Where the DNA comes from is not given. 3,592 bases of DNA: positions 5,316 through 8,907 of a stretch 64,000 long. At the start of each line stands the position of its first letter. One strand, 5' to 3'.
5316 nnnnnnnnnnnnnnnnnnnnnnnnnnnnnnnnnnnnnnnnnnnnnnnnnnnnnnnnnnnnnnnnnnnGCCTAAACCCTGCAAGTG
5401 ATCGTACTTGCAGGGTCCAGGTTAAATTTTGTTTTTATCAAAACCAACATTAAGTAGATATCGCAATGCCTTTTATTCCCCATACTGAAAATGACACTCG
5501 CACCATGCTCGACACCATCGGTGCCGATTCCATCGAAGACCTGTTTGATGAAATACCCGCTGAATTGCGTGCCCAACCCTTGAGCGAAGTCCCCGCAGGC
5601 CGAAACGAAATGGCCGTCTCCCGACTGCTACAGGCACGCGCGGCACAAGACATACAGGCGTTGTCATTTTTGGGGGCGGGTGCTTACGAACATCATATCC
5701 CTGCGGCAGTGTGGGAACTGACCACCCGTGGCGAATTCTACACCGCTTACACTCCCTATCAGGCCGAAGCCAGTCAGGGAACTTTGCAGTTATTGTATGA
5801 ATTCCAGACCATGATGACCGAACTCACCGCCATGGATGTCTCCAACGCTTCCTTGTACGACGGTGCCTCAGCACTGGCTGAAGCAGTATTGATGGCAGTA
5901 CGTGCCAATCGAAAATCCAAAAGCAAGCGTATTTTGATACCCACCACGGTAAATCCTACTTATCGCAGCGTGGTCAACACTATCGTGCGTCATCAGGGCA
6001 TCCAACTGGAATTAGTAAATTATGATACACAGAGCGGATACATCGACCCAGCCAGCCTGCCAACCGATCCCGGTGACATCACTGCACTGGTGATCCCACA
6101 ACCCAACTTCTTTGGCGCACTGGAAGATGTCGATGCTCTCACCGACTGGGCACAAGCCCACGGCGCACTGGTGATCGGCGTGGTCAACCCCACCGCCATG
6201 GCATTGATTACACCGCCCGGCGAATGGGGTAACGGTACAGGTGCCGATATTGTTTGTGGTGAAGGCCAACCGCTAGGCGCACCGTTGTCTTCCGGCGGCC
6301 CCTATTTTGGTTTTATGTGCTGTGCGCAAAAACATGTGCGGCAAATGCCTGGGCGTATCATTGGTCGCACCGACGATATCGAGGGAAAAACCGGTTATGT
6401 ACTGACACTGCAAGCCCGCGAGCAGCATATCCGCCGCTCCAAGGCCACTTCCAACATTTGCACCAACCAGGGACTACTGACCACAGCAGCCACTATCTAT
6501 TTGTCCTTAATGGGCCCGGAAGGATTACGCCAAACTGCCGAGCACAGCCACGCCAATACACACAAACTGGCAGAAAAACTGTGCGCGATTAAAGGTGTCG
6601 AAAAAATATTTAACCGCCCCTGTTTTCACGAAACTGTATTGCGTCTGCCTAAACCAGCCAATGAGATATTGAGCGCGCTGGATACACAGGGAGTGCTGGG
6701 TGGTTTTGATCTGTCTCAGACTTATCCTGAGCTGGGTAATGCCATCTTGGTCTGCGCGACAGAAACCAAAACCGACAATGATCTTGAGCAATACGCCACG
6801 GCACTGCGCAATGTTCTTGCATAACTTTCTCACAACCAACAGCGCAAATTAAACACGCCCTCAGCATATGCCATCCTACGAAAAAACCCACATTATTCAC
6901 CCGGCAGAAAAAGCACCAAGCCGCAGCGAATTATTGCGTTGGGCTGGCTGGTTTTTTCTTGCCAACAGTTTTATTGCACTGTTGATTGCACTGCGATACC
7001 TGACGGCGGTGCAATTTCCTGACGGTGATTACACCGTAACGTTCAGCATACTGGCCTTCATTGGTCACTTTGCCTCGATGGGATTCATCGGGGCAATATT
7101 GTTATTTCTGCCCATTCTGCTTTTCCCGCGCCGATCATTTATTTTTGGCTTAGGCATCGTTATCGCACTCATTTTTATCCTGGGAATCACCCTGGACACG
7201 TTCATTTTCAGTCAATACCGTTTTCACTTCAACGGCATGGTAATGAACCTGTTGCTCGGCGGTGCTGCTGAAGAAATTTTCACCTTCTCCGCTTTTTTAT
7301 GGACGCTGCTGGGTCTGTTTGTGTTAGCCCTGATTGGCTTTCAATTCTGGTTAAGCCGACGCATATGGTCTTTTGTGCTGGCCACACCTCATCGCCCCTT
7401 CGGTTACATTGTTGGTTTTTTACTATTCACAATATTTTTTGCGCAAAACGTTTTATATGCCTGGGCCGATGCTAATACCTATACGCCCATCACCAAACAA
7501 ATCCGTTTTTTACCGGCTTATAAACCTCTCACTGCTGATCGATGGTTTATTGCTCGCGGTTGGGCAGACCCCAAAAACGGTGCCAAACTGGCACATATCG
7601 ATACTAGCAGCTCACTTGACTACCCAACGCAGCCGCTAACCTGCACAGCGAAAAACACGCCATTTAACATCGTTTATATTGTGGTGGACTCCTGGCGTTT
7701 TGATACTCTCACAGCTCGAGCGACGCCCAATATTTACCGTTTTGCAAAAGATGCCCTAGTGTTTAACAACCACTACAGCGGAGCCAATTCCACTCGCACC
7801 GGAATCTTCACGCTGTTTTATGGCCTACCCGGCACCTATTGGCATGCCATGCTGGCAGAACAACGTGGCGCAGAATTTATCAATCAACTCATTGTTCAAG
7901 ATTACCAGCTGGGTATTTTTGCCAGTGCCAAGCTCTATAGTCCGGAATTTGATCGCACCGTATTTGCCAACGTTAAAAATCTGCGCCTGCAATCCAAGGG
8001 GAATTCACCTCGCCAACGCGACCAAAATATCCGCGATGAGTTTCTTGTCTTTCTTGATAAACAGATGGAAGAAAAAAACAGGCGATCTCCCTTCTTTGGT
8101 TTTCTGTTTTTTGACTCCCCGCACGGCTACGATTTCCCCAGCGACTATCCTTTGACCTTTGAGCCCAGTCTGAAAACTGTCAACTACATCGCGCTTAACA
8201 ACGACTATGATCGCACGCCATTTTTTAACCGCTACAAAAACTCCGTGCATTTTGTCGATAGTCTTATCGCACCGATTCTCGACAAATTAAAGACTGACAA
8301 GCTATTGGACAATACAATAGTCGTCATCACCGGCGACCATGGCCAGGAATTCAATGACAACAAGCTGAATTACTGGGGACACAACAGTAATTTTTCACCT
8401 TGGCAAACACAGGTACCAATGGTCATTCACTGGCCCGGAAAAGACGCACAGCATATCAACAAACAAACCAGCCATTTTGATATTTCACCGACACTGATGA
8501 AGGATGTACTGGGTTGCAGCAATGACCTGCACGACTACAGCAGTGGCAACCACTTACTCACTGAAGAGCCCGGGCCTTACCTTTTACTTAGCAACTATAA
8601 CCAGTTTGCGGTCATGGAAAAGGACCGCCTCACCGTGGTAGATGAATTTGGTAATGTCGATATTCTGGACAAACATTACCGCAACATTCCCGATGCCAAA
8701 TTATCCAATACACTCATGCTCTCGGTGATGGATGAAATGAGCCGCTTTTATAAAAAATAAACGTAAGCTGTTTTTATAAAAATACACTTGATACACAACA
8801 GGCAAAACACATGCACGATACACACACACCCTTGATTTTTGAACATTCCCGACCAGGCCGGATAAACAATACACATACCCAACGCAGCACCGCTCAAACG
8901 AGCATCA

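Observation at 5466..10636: gcvPA and gcvPB separated by a lower-GC YejM/PbgA-like sulfatase-family membrane protein gene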

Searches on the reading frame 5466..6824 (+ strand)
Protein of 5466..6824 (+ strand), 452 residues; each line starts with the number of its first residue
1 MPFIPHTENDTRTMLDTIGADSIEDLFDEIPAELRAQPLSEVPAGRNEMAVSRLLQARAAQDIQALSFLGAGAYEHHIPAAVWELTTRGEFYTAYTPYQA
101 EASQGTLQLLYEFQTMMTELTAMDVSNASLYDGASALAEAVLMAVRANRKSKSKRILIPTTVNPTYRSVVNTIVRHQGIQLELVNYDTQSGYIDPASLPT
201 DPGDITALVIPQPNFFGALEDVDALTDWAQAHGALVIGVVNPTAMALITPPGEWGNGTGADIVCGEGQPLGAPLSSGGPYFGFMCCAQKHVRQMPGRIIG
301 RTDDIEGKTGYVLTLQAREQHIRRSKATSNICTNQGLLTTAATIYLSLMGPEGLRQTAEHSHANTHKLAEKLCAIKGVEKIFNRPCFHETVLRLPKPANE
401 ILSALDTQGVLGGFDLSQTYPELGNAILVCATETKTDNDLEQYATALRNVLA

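Call 4: search_protein_families(library=pfam, proteins=[window:5466-6824:+])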
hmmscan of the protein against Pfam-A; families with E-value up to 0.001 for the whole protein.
window:5466-6824:+ (452 aa): 1 family
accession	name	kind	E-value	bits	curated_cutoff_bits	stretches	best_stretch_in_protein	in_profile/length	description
PF02347.22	GDC-P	-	4.1e-124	415.2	26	1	3-443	3-425/429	Glycine cleavage system P-protein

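Call 5: search_protein_families(library=ncbifam, proteins=[window:5466-6824:+])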
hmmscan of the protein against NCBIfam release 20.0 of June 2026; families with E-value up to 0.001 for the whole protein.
window:5466-6824:+ (452 aa): 4 families
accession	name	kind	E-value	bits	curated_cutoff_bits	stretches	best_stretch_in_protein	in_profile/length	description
NF001696.0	PRK00451.1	equivalog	1.3e-186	620.9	364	1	1-451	2-446/447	aminomethyl-transferring glycine dehydrogenase subunit GcvPA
TIGR00461.1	gcvP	equivalog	1.3e-75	254.8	859.2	1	7-443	6-421/939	aminomethyl-transferring glycine dehydrogenase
NF003346.0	PRK04366.1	equivalog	3.1e-24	85.5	441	1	84-450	94-451/487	aminomethyl-transferring glycine dehydrogenase subunit GcvPB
TIGR01325.1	O_suc_HS_sulf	equivalog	0.00011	20.9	510.05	0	133-264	78-195/380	O-succinylhomoserine sulfhydrylase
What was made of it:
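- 5466..6824 (+): gcvPA (glycine dehydrogenase subunit 1). NCBIfam equivalog, 620.9 bits against 364 (call 5).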

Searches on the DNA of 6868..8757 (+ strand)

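Call 22: search_rna_families(sources=[L005, L006, L007, L013, L014, L015, L016, L019, L025, L071], threshold=gathering)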
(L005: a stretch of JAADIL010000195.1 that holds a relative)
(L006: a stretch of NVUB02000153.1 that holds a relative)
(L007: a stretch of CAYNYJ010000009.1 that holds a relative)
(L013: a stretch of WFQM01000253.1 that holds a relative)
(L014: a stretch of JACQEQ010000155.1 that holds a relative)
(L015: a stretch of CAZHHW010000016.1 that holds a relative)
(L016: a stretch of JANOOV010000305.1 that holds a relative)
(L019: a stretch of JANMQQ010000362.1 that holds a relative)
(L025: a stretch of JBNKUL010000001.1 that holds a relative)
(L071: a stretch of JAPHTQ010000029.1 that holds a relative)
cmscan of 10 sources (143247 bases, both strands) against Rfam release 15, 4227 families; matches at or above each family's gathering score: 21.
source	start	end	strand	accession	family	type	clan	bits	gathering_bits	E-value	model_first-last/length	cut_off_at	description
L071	15696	15783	+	RF01051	c-di-GMP-I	Cis-reg; riboswitch;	CL00126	73.3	35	4e-12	1-87/87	no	c-di-GMP-I riboswitch aptamer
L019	3484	3572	+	RF00504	Glycine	Cis-reg; riboswitch;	CL00125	68.2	32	1e-11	1-94/94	no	Glycine riboswitch aptamer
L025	3916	4013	+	RF00504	Glycine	Cis-reg; riboswitch;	CL00125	67.7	32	1.4e-11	1-94/94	no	Glycine riboswitch aptamer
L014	1618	1705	+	RF00504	Glycine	Cis-reg; riboswitch;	CL00125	66.7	32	2.5e-11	1-94/94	no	Glycine riboswitch aptamer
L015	4263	4350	+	RF00504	Glycine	Cis-reg; riboswitch;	CL00125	64.6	32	9.2e-11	1-94/94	no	Glycine riboswitch aptamer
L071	1791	1891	+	RF00504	Glycine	Cis-reg; riboswitch;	CL00125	64.4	32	1e-10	1-94/94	no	Glycine riboswitch aptamer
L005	4650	4760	+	RF00504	Glycine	Cis-reg; riboswitch;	CL00125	59.8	32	1.7e-09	1-94/94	no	Glycine riboswitch aptamer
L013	4689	4800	+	RF00504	Glycine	Cis-reg; riboswitch;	CL00125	59.2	32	2.4e-09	1-94/94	no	Glycine riboswitch aptamer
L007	4600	4708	+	RF00504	Glycine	Cis-reg; riboswitch;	CL00125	58.4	32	3.8e-09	1-94/94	no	Glycine riboswitch aptamer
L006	4530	4663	+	RF00504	Glycine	Cis-reg; riboswitch;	CL00125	57.5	32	6.8e-09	1-94/94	no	Glycine riboswitch aptamer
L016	3092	3255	+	RF00504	Glycine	Cis-reg; riboswitch;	CL00125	55.6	32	2.1e-08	1-94/94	no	Glycine riboswitch aptamer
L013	4801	4889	+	RF00504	Glycine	Cis-reg; riboswitch;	CL00125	50.4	32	5.1e-07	1-94/94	no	Glycine riboswitch aptamer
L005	4761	4850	+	RF00504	Glycine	Cis-reg; riboswitch;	CL00125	49.8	32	7.1e-07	1-94/94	no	Glycine riboswitch aptamer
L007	4746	4836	+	RF00504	Glycine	Cis-reg; riboswitch;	CL00125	49.4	32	9.3e-07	1-94/94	no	Glycine riboswitch aptamer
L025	4014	4088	+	RF00504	Glycine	Cis-reg; riboswitch;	CL00125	49.2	32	1.1e-06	1-94/94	no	Glycine riboswitch aptamer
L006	4664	4758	+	RF00504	Glycine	Cis-reg; riboswitch;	CL00125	48.9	32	1.3e-06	1-94/94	no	Glycine riboswitch aptamer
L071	1892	1966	+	RF00504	Glycine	Cis-reg; riboswitch;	CL00125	43.3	32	3.7e-05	1-94/94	no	Glycine riboswitch aptamer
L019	3573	3668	+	RF00504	Glycine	Cis-reg; riboswitch;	CL00125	38.2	32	0.0008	1-94/94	no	Glycine riboswitch aptamer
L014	1706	1808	+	RF00504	Glycine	Cis-reg; riboswitch;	CL00125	36.7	32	0.0021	1-94/94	no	Glycine riboswitch aptamer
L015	4351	4460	+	RF00504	Glycine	Cis-reg; riboswitch;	CL00125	34.8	32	0.0063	1-94/94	no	Glycine riboswitch aptamer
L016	3256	3356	+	RF00504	Glycine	Cis-reg; riboswitch;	CL00125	33.9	32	0.011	1-94/94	no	Glycine riboswitch aptamer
